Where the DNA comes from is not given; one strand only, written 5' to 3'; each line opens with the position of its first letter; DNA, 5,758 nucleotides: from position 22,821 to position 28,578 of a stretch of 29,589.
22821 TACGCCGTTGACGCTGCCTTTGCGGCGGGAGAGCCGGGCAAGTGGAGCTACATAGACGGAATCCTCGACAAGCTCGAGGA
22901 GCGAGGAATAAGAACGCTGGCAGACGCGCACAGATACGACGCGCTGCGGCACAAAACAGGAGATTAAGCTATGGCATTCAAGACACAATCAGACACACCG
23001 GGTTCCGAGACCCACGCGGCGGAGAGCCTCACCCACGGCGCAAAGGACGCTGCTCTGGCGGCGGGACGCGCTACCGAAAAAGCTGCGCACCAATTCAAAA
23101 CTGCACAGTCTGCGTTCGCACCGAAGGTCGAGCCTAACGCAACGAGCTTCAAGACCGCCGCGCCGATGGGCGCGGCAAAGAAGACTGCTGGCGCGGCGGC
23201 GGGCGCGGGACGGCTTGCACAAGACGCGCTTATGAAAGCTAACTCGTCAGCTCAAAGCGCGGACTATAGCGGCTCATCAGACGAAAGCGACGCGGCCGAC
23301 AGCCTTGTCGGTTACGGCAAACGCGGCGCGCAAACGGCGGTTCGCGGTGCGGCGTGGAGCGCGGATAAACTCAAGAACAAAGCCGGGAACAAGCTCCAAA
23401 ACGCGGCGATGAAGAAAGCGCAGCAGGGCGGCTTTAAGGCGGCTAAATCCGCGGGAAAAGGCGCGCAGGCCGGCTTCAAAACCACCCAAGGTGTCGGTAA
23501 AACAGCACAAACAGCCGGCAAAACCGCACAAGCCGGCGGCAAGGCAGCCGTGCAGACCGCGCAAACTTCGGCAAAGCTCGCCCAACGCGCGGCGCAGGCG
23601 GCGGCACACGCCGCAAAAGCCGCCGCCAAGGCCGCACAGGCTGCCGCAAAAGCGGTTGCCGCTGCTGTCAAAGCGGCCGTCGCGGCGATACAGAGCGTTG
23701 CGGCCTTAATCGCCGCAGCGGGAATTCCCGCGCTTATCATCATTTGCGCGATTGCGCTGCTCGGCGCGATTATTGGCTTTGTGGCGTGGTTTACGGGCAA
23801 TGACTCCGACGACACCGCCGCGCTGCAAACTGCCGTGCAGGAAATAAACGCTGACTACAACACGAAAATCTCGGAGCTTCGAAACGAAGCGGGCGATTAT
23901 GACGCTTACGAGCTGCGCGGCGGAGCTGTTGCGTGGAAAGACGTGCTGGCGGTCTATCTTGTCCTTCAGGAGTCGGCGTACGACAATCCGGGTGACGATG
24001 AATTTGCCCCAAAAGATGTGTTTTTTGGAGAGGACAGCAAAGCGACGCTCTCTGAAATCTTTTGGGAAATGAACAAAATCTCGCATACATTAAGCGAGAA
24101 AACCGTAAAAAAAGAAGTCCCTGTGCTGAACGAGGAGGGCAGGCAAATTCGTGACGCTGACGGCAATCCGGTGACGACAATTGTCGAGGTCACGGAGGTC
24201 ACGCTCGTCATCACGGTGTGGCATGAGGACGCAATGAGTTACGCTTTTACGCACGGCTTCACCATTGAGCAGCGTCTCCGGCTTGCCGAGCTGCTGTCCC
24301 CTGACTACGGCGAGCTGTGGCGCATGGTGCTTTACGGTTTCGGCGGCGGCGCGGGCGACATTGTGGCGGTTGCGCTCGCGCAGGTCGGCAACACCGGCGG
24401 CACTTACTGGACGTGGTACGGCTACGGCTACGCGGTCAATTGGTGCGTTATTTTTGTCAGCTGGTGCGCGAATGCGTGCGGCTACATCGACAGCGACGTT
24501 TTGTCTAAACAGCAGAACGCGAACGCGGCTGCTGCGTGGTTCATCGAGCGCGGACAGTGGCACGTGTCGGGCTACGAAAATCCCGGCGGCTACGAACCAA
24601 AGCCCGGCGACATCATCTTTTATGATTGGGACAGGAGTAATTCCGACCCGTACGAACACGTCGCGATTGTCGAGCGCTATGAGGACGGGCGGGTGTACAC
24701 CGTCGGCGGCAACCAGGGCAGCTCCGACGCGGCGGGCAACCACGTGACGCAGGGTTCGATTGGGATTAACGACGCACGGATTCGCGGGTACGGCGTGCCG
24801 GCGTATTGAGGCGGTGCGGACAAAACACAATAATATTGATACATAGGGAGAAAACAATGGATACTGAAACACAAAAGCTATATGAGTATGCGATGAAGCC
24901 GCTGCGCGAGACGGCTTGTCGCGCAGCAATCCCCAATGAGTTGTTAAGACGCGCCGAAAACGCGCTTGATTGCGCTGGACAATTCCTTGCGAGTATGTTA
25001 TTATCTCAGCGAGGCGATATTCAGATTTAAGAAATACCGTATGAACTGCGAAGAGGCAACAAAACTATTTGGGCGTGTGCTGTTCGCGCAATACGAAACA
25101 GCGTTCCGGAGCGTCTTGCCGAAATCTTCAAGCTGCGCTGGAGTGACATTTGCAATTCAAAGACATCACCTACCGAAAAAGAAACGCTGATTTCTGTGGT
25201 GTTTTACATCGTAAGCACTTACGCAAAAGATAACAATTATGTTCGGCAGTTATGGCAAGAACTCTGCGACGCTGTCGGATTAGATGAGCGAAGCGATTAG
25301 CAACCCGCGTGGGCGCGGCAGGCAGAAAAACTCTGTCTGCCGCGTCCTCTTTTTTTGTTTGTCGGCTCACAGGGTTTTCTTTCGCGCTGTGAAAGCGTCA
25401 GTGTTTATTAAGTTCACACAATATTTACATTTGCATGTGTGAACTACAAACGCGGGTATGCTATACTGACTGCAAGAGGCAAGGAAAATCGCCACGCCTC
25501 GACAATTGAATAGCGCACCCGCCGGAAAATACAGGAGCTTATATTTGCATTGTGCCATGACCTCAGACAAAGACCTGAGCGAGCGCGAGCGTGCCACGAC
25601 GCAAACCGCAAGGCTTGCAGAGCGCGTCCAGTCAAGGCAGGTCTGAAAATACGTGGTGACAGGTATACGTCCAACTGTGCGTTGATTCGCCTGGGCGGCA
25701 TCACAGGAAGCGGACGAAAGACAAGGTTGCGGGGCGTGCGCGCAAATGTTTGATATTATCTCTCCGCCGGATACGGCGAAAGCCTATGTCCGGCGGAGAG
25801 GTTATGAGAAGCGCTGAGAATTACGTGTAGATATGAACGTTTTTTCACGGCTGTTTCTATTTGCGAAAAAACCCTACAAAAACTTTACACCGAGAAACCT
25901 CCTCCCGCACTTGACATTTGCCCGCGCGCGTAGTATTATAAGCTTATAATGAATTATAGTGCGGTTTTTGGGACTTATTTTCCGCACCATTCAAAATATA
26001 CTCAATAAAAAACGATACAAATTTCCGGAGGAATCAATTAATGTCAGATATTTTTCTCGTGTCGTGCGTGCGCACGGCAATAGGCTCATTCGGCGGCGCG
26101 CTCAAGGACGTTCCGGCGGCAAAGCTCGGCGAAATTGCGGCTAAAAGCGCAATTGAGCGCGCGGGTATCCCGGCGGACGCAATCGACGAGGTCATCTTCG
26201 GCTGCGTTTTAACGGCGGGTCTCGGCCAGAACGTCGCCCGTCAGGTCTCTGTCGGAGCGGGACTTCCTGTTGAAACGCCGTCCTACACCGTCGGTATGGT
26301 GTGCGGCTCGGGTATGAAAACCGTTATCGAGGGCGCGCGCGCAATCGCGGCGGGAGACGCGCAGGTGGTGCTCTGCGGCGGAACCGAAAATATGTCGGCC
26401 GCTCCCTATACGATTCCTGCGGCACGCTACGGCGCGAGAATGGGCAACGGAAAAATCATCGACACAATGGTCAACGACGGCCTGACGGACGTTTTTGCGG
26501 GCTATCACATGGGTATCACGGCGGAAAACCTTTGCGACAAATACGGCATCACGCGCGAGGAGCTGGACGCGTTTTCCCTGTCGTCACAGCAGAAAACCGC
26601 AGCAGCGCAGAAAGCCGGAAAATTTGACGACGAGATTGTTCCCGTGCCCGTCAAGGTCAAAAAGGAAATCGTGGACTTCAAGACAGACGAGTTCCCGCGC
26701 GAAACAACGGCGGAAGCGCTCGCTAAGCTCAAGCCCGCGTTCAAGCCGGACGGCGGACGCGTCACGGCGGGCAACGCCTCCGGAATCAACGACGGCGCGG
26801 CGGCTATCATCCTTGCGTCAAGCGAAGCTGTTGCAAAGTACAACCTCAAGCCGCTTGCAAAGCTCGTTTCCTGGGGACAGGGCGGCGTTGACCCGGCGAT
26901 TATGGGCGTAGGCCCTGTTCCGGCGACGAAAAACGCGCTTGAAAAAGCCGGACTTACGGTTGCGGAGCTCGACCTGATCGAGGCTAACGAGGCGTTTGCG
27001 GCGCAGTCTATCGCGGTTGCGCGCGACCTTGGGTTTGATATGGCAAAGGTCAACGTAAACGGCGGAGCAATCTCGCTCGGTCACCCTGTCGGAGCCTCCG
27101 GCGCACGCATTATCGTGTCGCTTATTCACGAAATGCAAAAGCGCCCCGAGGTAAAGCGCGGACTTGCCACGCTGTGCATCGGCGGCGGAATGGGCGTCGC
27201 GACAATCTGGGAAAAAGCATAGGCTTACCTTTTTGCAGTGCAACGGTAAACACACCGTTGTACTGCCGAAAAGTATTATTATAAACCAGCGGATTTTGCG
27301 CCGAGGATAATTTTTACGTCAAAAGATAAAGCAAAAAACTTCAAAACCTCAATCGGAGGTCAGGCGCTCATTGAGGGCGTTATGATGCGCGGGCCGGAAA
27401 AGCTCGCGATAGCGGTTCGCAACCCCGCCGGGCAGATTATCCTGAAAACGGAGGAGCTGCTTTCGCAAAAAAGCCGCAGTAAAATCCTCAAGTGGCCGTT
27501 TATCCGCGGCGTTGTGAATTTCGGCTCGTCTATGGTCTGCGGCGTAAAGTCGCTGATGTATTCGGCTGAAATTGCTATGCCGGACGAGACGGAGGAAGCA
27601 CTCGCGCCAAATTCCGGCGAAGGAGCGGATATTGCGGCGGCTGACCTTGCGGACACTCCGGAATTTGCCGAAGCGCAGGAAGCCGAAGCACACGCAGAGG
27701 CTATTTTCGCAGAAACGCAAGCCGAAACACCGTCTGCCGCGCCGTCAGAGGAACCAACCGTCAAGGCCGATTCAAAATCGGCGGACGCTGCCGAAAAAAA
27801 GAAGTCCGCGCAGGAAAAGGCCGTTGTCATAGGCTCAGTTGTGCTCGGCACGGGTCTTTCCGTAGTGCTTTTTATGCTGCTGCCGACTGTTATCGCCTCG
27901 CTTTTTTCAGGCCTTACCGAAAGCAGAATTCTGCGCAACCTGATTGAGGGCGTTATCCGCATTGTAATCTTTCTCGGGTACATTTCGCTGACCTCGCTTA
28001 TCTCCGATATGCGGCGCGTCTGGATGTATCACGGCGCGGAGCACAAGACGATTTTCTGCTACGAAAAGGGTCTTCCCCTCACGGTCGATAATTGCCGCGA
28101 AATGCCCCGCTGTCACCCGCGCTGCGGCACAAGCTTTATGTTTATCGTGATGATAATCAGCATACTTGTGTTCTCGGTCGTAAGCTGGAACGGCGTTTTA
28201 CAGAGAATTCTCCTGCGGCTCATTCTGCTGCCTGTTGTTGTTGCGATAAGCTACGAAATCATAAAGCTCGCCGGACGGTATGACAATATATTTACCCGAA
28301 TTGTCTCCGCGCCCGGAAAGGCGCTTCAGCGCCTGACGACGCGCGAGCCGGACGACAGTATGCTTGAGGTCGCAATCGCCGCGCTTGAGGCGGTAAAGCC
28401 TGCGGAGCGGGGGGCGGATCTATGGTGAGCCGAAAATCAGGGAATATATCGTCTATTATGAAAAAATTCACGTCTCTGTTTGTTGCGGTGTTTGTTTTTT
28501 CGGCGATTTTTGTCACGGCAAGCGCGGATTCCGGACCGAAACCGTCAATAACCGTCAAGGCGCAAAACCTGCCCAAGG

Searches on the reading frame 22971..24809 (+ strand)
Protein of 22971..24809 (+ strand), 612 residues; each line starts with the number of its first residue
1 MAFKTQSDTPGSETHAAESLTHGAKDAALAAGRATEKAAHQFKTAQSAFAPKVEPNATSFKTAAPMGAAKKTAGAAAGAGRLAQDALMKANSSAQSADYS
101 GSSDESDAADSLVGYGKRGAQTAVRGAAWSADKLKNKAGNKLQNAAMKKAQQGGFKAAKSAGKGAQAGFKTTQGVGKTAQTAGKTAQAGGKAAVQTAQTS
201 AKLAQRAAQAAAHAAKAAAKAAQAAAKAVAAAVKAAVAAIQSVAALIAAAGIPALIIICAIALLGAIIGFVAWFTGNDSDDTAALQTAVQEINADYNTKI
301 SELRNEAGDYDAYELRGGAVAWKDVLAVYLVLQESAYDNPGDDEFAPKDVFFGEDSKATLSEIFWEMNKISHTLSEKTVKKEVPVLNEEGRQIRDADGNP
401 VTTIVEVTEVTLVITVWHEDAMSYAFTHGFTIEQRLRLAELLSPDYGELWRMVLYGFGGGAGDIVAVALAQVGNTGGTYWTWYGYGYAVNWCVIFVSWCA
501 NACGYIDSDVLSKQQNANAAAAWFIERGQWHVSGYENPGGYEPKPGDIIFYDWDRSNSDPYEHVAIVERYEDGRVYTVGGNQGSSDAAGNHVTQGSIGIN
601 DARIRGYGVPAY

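Call 13: search_protein_families(library=pfam, proteins=[window:22971-24809:+], max_evalue=0.01)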
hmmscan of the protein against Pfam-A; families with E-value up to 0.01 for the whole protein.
window:22971-24809:+ (612 aa): 1 family
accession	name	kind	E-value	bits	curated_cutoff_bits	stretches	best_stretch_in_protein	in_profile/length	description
PF05257.22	CHAP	-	1.3e-13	51.6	26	1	483-581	2-81/81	CHAP domain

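Call 21: find_related_loci(query=window:22971-24809:+, collection=genome_contigs, flank=3500)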
Query window:22971-24809:+ (612 aa) in genome_contigs; peptide patterns used: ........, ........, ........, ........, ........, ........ (x = any residue, [..] = any of these).
87 stretches matched a pattern; 33 encode a relative of the query (tblastn E <= 1e-3); 33 distinct loci.
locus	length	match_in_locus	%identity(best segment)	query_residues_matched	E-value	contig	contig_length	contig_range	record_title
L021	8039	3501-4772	40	169-612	1e-73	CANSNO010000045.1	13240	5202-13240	MAG TPA_asm: uncultured Clostridia bacterium isolate SRR15634016_bin.20_metawrap_v1.3_MAG genome assembly, contig: NODE.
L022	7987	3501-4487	43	259-612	2e-69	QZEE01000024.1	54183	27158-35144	Bacterium D16-76 strain D16-76 Scaffold24_1, whole genome shotgun sequence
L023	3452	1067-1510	47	459-612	1e-34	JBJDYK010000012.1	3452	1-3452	MAG: Faecousia sp. isolate FUKU07_bin.002 NODE_11667_length_3452_cov_63.860759, whole genome shotgun sequence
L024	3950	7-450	44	459-612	2e-31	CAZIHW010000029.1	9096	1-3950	MAG TPA_asm: uncultured Eubacteriales bacterium isolate SRP330255_co2_63 genome assembly, contig: k141_3553896, whole ge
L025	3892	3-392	49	476-612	4e-31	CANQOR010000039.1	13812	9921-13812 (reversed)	MAG: uncultured Bacilli bacterium isolate Lapin-032__bin83 genome assembly, contig: Lapin-032__NODE_6318_length_13812_co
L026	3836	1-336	49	494-612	9e-25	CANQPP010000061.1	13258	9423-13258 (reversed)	MAG: uncultured Clostridia bacterium isolate Lapin-012__bin55 genome assembly, contig: Lapin-012__NODE_5520_length_13258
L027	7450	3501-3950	38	458-612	1e-22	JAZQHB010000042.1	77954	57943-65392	MAG: Acutalibacteraceae bacterium isolate T1900044629_TS20190095.MAGScoT_cleanbin_000012 SGB_997_k141_286383, whole geno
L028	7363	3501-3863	36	483-612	3e-15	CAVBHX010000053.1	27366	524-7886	bacterium isolate G02646-L1_cleanbin_000010 genome assembly, contig: Spades_G02646-L1_contig_820, whole genome shotgun s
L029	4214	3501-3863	37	483-612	4e-15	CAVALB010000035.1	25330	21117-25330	uncultured Selenomonadales bacterium isolate H07606-L1_cleanbin_000007 genome assembly, contig: Spades_H07606-L1_contig_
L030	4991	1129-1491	34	483-612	5e-15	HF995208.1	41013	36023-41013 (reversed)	Firmicutes bacterium CAG:194 genomic scaffold, scf34, whole genome shotgun sequence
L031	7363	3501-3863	36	483-612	1e-14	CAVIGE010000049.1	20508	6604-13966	Prevotella sp. CAG:279 isolate H07655-L1_cleanbin_000017 genome assembly, contig: Spades_H07655-L1_contig_1807, whole ge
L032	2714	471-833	34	483-612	9e-15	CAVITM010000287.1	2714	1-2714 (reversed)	Moraxellaceae bacterium isolate H07650-L1_cleanbin_000006 genome assembly, contig: Spades_H07650-L1_contig_8160, whole g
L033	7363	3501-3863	36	483-612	7e-13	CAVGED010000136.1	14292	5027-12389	Paludibacteraceae bacterium isolate G02615-L1_cleanbin_000004 genome assembly, contig: Spades_G02615-L1_contig_1471, who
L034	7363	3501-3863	34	483-612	7e-13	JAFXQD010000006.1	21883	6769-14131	MAG: Oscillibacter sp. isolate RGIG6644 Sheep_Rumen-1__c116450, whole genome shotgun sequence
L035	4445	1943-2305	35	483-612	2e-12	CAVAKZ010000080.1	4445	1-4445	Parabacteroides distasonis isolate H07606-L1_cleanbin_000008 genome assembly, contig: Spades_H07606-L1_contig_13432, who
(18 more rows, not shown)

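Call 66: search_protein_families(library=pfam, proteins=[L021:5125-5751:+, L021:5748-5966:+, L021:6048-7325:+, L022:4881-5444:+, L022:5401-5919:+, L022:5995-6243:+, L022:6274-7860:+, L022:4521-4829:-], max_evalue=0.001)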
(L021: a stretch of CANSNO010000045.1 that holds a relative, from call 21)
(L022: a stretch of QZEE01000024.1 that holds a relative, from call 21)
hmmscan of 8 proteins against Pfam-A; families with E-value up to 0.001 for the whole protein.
L021:5125-5751:+ (208 aa): 1 family
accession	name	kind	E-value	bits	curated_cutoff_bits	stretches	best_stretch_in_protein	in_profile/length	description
PF11188.13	DUF2975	-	0.00015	22.1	27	1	82-207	19-129/130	Protein of unknown function (DUF2975)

L021:5748-5966:+ (72 aa): 4 families
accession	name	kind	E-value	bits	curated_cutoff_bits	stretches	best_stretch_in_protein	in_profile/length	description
PF13443.12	HTH_26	-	1.9e-23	82.9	22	1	5-66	1-62/63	Cro/C1-type HTH DNA-binding domain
PF01381.28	HTH_3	-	1.9e-06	28.2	23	1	12-61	7-55/55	Helix-turn-helix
PF12844.13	HTH_19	-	0.00016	22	30.2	1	4-62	2-59/64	Helix-turn-helix domain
PF13560.12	HTH_31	-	0.0004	21.1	27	1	12-63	12-62/64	Helix-turn-helix domain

L021:6048-7325:+ (425 aa): 2 families
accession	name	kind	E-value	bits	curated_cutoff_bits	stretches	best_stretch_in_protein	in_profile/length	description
PF04055.27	Radical_SAM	-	1.5e-22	80.9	29.5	1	100-260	3-161/166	Radical SAM superfamily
PF13353.11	Fer4_12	-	5.9e-10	40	22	1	94-210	6-115/137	4Fe-4S single cluster domain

L022:4881-5444:+ (187 aa): 2 families
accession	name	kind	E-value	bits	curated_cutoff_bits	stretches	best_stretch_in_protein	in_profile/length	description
PF06908.16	YpsA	-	5.1e-26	92.1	27.7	1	36-171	1-144/168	YspA SLOG family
PF02481.21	DNA_processg_A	-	7.2e-06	25.8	29.6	1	48-185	53-187/212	DNA recombination-mediator protein A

L022:5401-5919:+ (172 aa): 0 families

L022:5995-6243:+ (82 aa): 1 family
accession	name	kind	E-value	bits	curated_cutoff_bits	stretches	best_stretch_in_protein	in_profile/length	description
PF13443.12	HTH_26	-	1.4e-17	64.1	22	1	22-82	1-63/63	Cro/C1-type HTH DNA-binding domain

L022:6274-7860:+ (528 aa): 2 families
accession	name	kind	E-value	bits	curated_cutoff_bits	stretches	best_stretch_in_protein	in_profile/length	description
PF02384.22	N6_Mtase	-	4.3e-98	328.9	20.4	1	156-484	2-308/311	N-6 DNA Methylase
PF12161.14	HsdM_N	-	1.5e-23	84.4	24.5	1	19-146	2-134/135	HsdM N-terminal domain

L022:4521-4829:- (102 aa): 4 families
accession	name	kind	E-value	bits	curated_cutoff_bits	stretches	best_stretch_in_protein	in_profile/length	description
PF12844.13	HTH_19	-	1.4e-09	38.2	30.2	1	9-65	3-59/64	Helix-turn-helix domain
PF01381.28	HTH_3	-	1.2e-08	35.3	23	1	10-63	1-54/55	Helix-turn-helix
PF13560.12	HTH_31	-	1.8e-05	25.4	27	1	5-61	1-58/64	Helix-turn-helix domain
PF13443.12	HTH_26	-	1.9e-05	25.3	22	1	9-65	1-58/63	Cro/C1-type HTH DNA-binding domain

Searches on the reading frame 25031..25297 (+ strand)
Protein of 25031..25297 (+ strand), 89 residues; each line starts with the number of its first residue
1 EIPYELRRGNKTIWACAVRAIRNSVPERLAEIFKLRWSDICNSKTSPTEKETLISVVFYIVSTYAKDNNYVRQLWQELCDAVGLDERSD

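Call 13: search_protein_families(library=pfam, proteins=[window:25031-25297:+], max_evalue=0.01)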
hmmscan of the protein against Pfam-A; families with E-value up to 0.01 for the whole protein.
window:25031-25297:+ (89 aa): 0 families

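Call 19: find_related_loci(query=window:25031-25297:+, collection=metagenome_contigs, flank=3000)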
Query window:25031-25297:+ (89 aa) in metagenome_contigs; peptide patterns used: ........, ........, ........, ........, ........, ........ (x = any residue, [..] = any of these).
250 stretches matched a pattern, but none encodes a relative of the query by tblastn (E <= 1e-3).

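Call 20: find_homologous_proteins(query=window:25031-25297:+, max_evalue=0.001)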
Query window:25031-25297:+: no candidate shares three 5-residue words with the query. No homologue found. Only proteins of 48 to 156 residues were searched: fused or split forms outside these lengths cannot appear, so this answer is no evidence that the protein stands alone or is whole; lengths 'longer' or 'shorter' looks for them.

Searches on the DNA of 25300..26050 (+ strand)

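Call 4: search_rna_families(source=window, start=25300, end=26050, threshold=evalue, max_evalue=10, show_alignments=3)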
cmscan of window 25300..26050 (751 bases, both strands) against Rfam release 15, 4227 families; matches with E-value up to 10: 6.
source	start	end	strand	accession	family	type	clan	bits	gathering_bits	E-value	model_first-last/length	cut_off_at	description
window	25311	25347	+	RF03560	mir-3926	Gene; miRNA;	-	18.3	82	1.9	1-63/63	no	mir-3926 microRNA precursor family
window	25310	25374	-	RF00382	DnaX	Cis-reg; frameshift_element;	-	16.5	35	0.55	1-65/65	no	DnaX ribosomal frameshifting element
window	25312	25345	+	RF04029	mir-8521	Gene; miRNA;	-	14.2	80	8.3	1-68/68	no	mir-8521 microRNA precursor family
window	25406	25450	-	RF00637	mir-276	Gene; miRNA;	-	14.1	62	2.4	24-69/90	no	mir-276 microRNA precursor family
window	25661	25809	-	RF02132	HOXB13-AS1_1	Gene; lncRNA;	-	13.6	60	2.5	1-136/136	no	HOXB13 antisense RNA 1 conserved region 1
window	25978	26050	-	RF02125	JPX_2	Gene; lncRNA;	-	13.3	48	6.7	1-69/69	no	JPX transcript, XIST activator conserved region 2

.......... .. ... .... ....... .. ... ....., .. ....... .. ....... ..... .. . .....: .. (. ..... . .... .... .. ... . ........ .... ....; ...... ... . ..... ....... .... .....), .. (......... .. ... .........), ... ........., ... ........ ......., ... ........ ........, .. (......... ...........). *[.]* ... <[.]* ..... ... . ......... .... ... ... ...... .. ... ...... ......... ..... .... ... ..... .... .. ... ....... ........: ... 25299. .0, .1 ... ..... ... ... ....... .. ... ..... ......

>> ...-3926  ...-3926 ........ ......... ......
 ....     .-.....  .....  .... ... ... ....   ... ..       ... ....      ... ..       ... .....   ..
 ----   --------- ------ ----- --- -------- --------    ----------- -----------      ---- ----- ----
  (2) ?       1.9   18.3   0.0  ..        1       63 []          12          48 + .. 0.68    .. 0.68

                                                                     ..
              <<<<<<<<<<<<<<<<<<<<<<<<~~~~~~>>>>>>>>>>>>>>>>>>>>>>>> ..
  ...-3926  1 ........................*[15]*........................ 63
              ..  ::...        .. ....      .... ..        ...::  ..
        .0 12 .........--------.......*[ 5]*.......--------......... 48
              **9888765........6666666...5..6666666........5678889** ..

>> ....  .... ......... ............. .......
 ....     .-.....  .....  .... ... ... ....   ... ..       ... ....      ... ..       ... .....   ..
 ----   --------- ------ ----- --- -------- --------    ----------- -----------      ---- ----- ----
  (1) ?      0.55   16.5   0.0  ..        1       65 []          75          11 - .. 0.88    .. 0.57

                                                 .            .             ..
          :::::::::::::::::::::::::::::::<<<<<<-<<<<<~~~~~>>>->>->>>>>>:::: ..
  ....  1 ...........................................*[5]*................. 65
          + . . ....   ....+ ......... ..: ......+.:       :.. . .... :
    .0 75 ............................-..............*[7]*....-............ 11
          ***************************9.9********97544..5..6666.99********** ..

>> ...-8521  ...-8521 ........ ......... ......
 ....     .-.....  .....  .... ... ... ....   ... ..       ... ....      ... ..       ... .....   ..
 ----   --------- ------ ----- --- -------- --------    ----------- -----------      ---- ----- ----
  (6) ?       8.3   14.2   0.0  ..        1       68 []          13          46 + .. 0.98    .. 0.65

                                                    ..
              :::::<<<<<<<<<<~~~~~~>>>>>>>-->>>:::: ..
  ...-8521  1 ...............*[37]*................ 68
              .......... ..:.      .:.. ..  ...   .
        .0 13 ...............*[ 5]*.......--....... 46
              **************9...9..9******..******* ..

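Call 18: search_dna_similar(query=window:25300-25900:+, collection=plasmids, mode=distant, max_evalue=0.01)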
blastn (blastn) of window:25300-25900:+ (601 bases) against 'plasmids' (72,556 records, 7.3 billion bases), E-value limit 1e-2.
No match.

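Call 76: search_dna_similar(query=window:25400-25896:+, collection=phages, mode=distant, max_evalue=0.01)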
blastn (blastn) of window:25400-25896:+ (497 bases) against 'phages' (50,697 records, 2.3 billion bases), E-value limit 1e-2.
No match.

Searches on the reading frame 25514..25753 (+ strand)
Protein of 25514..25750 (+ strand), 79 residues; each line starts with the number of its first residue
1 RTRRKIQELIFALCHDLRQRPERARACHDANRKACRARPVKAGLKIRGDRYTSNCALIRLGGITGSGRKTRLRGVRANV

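Call 13: search_protein_families(library=pfam, proteins=[window:25550-25753:+], max_evalue=0.01)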
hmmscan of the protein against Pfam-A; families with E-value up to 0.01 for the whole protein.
window:25550-25753:+ (67 aa): 0 families

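Call 32: find_related_loci(query=window:25514-25750:+, collection=metagenome_contigs, flank=3000)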
Query window:25514-25750:+ (79 aa) in metagenome_contigs; peptide patterns used: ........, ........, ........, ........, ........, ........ (x = any residue, [..] = any of these).
600 stretches matched a pattern, but none encodes a relative of the query by tblastn (E <= 1e-3).

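Call 63: search_protein_families(library=phrogs, proteins=[window:25514-25750:+], max_evalue=0.1)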
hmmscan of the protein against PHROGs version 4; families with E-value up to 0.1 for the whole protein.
window:25514-25750:+ (79 aa): 0 families

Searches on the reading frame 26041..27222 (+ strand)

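Call 13: search_protein_families(library=pfam, proteins=[window:26041-27222:+], max_evalue=0.01)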
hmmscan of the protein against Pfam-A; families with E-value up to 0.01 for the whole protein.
window:26041-27222:+ (393 aa): 5 families
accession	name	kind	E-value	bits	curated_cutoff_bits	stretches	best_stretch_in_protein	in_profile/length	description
PF00108.29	Thiolase_N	-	1e-95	320.5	26.4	1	5-261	2-259/260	Thiolase, N-terminal domain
PF02803.24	Thiolase_C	-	8.6e-50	167.9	27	1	269-391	1-122/123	Thiolase, C-terminal domain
PF00109.32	ketoacyl-synt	-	1.3e-05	25.4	20.8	1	77-119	163-205/252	Beta-ketoacyl synthase, N-terminal domain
PF08541.16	ACP_syn_III_C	-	0.00012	22.6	26.6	0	300-387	1-82/90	3-Oxoacyl-[acyl-carrier-protein (ACP)] synthase III C terminal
PF22691.2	Thiolase_C_1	-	0.0045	17.2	28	0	295-332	23-60/144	Thiolase C-terminal domain-like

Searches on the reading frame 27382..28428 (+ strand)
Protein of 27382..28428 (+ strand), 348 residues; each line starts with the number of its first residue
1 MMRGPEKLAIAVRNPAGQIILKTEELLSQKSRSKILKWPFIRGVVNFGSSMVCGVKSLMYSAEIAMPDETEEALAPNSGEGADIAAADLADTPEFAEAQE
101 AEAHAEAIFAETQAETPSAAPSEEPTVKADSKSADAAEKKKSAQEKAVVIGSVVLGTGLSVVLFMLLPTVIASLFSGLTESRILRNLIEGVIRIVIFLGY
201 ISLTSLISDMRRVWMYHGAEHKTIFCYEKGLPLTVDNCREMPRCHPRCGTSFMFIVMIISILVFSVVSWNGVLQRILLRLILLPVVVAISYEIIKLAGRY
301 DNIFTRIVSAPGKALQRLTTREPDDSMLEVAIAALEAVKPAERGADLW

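Call 13: search_protein_families(library=pfam, proteins=[window:27382-28428:+], max_evalue=0.01)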
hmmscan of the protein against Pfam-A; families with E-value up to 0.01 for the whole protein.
window:27382-28428:+ (348 aa): 1 family
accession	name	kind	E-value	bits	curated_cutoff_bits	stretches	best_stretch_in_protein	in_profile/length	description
PF07136.16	DUF1385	-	1.2e-91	306.6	22.1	1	38-338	1-224/227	Protein of unknown function (DUF1385)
